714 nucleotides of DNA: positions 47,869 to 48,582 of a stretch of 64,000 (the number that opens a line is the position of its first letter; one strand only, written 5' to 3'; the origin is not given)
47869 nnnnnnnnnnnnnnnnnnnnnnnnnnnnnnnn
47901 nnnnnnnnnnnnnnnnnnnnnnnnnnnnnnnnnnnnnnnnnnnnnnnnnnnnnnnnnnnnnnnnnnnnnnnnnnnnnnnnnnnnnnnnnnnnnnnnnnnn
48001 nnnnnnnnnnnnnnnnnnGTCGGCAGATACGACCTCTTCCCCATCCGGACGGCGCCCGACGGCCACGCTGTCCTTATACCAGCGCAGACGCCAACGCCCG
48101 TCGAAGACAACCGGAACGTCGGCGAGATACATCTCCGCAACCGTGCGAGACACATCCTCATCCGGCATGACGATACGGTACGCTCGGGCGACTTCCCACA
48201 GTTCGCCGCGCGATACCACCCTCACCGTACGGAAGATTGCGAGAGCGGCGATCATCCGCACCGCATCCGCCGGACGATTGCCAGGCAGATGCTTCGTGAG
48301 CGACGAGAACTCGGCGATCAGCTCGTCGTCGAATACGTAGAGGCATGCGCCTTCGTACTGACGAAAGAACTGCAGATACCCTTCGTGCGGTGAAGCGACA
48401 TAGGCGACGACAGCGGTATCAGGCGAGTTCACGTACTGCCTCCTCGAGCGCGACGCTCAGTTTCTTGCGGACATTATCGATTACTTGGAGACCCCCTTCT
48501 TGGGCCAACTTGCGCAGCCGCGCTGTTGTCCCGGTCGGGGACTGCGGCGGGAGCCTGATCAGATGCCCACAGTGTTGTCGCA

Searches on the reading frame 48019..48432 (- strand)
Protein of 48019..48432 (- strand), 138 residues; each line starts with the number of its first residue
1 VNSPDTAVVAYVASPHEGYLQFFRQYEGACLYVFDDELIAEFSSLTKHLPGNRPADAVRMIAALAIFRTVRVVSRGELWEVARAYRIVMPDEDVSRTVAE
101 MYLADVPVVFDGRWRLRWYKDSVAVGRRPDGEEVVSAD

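Call 28: search_protein_families(library=pfam, proteins=[window:48019-48432:-], max_evalue=10)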
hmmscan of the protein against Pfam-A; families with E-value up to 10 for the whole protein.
window:48019-48432:- (138 aa): 0 families

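Call 31: predict_structure(alignment_id=A2)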
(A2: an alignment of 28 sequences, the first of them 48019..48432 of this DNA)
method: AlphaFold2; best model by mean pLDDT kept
length: 138 residues; sequences in the alignment: 28
mean_pLDDT: 83.4   pTM: 0.75
mean pLDDT of the five models: 83.4, 82.0, 81.4, 80.4, 79.6
residues with pLDDT >= 90: 81; 70-90: 27; 50-70: 20; < 50: 10
segments of 3 or more residues with pLDDT < 50: 119-125
pLDDT, mean of each block of 10 residues (from residue 1): 76 85 94 94 81 91 96 93 93 92 94 65 50 58
secondary structure, 60 per line:
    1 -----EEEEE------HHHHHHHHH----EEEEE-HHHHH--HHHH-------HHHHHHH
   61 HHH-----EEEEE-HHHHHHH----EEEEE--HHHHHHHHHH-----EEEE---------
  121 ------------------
elements in order: E6-10 H17-25 E30-34 H36-40 H43-46 H54-63 E69-73 H75-81 E86-90 H93-102 E108-111

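Call 34: fold_search(model_id=the predicted structure, library=pdb)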
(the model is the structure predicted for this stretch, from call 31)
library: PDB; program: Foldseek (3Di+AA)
matches with E <= 10: 850; with E <= 0.001: 0
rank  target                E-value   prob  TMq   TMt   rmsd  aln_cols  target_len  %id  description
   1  5xf2_A                3.5e-03  1.00  0.55  0.54   4.0       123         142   15  Crystal structure of SeMet-HldC from Burkholderia pseudomallei (released 2017-07-19)
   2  4uzf_A                2.2e-02  0.98  0.48  0.23   5.5       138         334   13  R66E mutant of FAD synthetase from Corynebacterium ammoniagenes (released 2015-04-08)
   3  2dum_A                2.6e-02  0.87  0.40  0.39   6.8       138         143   14  Crystal structure of hypothetical protein, PH0823 (released 2007-01-24)
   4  6oly_B                3.9e-02  0.21  0.23  0.14  10.4       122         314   16  Full-length MthK channel at 3.1 angstrom resolution (released 2019-12-11)
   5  3zug_B                4.2e-02  0.94  0.48  0.24   5.2       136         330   16  E268D mutant of FAD synthetase from Corynebacterium ammoniagenes (released 2012-08-01)
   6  3glv_A                4.8e-02  0.99  0.56  0.63   4.5       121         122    9  Crystal structure of the lipopolysaccharide core biosynthesis protein from Thermoplasma volcanium GSS1 (released 2009-05-12)
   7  2x0k_A                4.8e-02  0.94  0.48  0.23   5.7       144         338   12  Crystal structure of modular FAD synthetase from Corynebacterium ammoniagenes (released 2010-05-26)
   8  2ogu                  5.8e-02  0.69  0.36  0.25   5.6       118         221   13  Crystal structure of the isolated MthK RCK domain (released 2007-02-06)
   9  3rbz_D                6.6e-02  0.21  0.25  0.16  10.1       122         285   17  MthK channel, Ca2+-bound (released 2011-10-12)
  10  6cep_B                7.0e-02  0.69  0.39  0.20   5.8       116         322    9  Sus scrofa heart L-lactate dehydrogenase ternary complex with NADH and oxamate (released 2018-06-27)
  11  4j0e_B                7.5e-02  0.54  0.37  0.22   7.1       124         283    8  Crystal structure of 3-hydroxyacyl-CoA dehydrogenase from Caenorhadbitis elegans in P1 space group (released 2014-03-19)
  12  3rbz_B                8.0e-02  0.21  0.26  0.17  10.0       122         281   16  MthK channel, Ca2+-bound (released 2011-10-12)
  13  4uze_A                8.6e-02  0.85  0.48  0.23   5.9       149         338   15  R66A mutant of FAD synthetase from Corynebacterium ammoniagenes (released 2015-04-08)
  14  3rbx_A                8.6e-02  0.16  0.24  0.18  10.1       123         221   17  MthK RCK domain D184N mutant, Ca2+-bound (released 2011-10-12)
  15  6oly_A                9.1e-02  0.82  0.43  0.22   3.9       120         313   12  Full-length MthK channel at 3.1 angstrom resolution (released 2019-12-11)
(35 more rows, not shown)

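Call 50: search_protein_representatives(alignment_id=A2)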
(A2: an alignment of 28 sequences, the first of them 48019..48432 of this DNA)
Query: 28 sequences, 139 profile positions. Proteins with E-value up to 0.001 (for the whole library): 474; up to 1e-10: 271; up to 1e-30: 6. The best 150 are listed.
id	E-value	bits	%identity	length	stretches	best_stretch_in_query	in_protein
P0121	1.3e-61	222.7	-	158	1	1-138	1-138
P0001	5.9e-56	204.4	-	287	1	1-139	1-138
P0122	1.7e-44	167.3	-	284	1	4-137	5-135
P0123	4.7e-44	165.8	-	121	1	1-119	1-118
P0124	7.6e-35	136.0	-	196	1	34-136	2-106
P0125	2.1e-34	134.5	-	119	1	4-113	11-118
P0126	1.9e-30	121.8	-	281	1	1-136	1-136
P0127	1.8e-29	118.6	-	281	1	6-124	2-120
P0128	2.7e-28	114.7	-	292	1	6-139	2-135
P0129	5.5e-28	113.8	-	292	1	7-138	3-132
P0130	5.7e-28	113.7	-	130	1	6-122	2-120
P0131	1.6e-27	112.2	-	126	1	5-113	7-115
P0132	8.3e-27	109.9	-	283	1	7-137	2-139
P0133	4.2e-26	107.7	-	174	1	6-130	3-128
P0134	4.4e-26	107.6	-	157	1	7-127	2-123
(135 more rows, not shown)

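Call 71: fold_search(model_id=the predicted structure, library=viral)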
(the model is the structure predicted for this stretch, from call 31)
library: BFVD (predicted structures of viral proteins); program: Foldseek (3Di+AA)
matches with E <= 10: 609; with E <= 0.001: 0
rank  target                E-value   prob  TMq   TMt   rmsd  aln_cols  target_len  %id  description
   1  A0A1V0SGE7            1.3e-02  0.99  0.51  0.15   5.4       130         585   14  Cytidylyltransferase [Hokovirus HKV1]
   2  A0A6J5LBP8            8.6e-02  0.25  0.31  0.20  10.4       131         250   13  Glycosyl transferase family 11 [uncultured Caudovirales phage]
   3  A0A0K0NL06            9.1e-02  0.54  0.41  0.38  14.0       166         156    8  YspA cpYpsA-related SLOG domain-containing protein [Gordonia phage GMA3]
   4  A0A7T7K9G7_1          9.7e-02  0.87  0.45  0.06   9.2       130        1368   15  Putative replicase [Jaksystermes virus]
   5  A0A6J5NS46            9.7e-02  0.11  0.19  0.08  10.2       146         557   12  Uncharacterized AAA domain-containing protein ycf46 [uncultured Caudovirales phage]
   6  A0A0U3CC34            1.0e-01  0.06  0.17  0.07  11.2       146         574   11  Uncharacterized AAA domain-containing protein ycf46 [Pseudomonas phage SM1]
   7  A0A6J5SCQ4            1.4e-01  0.54  0.43  0.09   6.2       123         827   10  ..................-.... domain-containing protein [uncultured Caudovirales phage]
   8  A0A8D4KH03            1.4e-01  0.44  0.39  0.24   6.6       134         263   10  (no name in the UniProt tables at hand)
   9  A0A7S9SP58            1.6e-01  0.11  0.24  0.27  10.8       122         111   10  (no name in the UniProt tables at hand)
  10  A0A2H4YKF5            1.8e-01  0.14  0.28  0.28  13.8       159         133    9  Genome polyprotein (Fragment) [atypical porcine pestivirus]
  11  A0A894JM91            1.8e-01  0.14  0.23  0.20   9.4       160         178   11  Uncharacterized protein [ssDNA virus sp.]
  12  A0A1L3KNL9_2          1.9e-01  0.21  0.33  0.05  10.6       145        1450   10  (no name in the UniProt tables at hand)
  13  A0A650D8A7            1.9e-01  0.09  0.22  0.07  10.1       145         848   14  RNA-directed RNA polymerase [Chrysothrix chrysovirus 1]
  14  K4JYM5                1.9e-01  0.08  0.24  0.13  16.1       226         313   10  Putative guanylate kinase [Abalone herpesvirus (isolate Abalone/Australia/Victoria/2009)]
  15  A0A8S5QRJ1            2.0e-01  0.09  0.23  0.15  13.7       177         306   10  Replicative helicase [Myoviridae sp. ctRTx89]
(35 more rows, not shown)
